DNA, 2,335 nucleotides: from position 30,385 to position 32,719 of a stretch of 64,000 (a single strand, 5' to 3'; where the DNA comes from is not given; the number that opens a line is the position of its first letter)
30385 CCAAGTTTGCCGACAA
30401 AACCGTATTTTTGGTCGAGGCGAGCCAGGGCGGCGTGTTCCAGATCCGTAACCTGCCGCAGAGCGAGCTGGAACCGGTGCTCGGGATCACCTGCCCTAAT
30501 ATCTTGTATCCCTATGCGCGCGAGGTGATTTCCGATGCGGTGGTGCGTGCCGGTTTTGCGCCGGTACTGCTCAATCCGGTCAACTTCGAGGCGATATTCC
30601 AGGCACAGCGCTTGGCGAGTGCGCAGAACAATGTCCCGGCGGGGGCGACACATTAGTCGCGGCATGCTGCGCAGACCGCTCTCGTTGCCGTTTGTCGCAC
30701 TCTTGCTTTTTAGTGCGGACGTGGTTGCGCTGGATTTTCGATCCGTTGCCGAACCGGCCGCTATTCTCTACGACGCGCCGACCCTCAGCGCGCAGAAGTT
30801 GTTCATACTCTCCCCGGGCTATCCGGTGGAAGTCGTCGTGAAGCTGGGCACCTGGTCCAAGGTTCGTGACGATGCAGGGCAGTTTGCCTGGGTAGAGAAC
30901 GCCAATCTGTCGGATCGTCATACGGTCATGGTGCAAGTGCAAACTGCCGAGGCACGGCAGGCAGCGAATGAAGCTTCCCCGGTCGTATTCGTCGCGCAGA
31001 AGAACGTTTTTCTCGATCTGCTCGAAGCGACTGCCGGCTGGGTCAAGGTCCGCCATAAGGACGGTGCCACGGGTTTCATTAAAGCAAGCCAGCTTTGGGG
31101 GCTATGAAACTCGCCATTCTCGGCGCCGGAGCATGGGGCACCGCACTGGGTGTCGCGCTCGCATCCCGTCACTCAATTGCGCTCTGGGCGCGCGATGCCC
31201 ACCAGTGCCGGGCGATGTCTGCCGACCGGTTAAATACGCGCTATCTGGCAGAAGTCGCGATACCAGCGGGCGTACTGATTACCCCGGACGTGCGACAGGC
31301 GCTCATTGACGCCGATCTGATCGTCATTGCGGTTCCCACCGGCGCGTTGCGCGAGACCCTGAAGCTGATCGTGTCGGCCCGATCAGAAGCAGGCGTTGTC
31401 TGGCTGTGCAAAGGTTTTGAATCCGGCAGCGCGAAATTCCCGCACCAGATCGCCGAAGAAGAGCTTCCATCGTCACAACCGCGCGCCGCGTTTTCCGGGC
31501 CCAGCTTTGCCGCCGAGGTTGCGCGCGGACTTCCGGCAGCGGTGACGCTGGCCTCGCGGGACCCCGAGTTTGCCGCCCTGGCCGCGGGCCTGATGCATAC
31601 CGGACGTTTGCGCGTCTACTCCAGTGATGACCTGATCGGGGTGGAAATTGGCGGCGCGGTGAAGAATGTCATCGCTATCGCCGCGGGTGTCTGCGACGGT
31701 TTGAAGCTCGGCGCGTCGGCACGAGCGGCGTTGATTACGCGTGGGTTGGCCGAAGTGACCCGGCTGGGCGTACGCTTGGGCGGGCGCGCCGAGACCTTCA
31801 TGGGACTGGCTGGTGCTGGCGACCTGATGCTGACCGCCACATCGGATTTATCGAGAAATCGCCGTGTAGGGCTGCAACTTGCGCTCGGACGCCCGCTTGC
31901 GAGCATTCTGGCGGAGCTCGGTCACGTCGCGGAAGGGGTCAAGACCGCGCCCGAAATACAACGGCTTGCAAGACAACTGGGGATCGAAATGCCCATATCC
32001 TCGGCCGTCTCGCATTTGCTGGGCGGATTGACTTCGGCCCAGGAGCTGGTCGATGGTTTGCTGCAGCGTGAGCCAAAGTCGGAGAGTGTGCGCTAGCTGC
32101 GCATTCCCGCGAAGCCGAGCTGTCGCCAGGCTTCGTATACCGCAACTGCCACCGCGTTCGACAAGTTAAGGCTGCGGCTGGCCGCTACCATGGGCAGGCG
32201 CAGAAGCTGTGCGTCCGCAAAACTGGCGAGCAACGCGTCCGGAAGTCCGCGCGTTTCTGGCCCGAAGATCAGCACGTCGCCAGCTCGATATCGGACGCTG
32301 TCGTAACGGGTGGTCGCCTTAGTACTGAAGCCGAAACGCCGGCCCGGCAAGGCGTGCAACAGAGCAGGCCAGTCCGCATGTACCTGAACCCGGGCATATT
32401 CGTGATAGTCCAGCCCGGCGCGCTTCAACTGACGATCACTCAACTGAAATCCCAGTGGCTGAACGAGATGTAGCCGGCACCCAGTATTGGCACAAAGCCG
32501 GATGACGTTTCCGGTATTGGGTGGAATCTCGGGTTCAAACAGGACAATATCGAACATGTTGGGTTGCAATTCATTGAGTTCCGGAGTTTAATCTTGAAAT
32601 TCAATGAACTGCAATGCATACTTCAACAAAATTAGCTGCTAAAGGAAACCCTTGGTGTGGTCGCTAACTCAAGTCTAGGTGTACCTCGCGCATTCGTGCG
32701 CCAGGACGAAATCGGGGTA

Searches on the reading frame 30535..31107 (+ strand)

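Call 39: search_protein_families(library=pfam, proteins=[window:30535-31107:+], max_evalue=0.001)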
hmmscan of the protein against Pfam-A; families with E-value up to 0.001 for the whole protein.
window:30535-31107:+ (190 aa): 3 families
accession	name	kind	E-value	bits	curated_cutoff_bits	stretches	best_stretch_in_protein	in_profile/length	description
PF06347.19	SH3_4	-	5.8e-22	77.7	24.1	2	136-189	3-56/56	Bacterial SH3 domain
PF08239.17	SH3_3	-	1.7e-16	60.6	27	2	76-126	3-54/54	Bacterial SH3 domain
PF18348.7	SH3_16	-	0.00076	19.6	25.8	0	160-187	21-49/49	Bacterial dipeptidyl-peptidase Sh3 domain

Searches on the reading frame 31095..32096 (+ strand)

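Call 39: search_protein_families(library=pfam, proteins=[window:31095-32096:+], max_evalue=0.001)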
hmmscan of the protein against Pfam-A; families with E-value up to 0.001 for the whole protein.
window:31095-32096:+ (333 aa): 6 families
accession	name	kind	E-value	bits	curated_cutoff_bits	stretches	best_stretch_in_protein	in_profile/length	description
PF07479.19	NAD_Gly3P_dh_C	-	1.8e-51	174.5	25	1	179-319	1-141/142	NAD-dependent glycerol-3-phosphate dehydrogenase C-terminus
PF01210.29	NAD_Gly3P_dh_N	-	5.7e-42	143.8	23.1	1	5-159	1-157/158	NAD-dependent glycerol-3-phosphate dehydrogenase N-terminus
PF20618.3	GPD_NAD_C_bact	-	1.3e-19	70.9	27.6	1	239-305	1-66/66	Bacterial GPD, NAD-dependent C-terminal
PF03807.23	F420_oxidored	-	9.5e-07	29.8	21.6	1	5-99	1-86/94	NADP oxidoreductase coenzyme F420-dependent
PF02558.23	ApbA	-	1e-05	25.6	22.2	1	7-99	2-93/150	Ketopantoate reductase PanE/ApbA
PF10727.15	Rossmann-like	-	0.00062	20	23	1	4-95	15-95/131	Rossmann-like domain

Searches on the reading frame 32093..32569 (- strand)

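Call 39: search_protein_families(library=pfam, proteins=[window:32093-32569:-], max_evalue=0.001)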
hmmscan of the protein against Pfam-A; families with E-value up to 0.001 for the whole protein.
window:32093-32569:- (158 aa): 1 family
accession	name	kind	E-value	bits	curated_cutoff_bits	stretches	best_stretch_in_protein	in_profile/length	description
PF00588.24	SpoU_methylase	-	1.7e-29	103.1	29.7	1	7-145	3-142/142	SpoU rRNA Methylase family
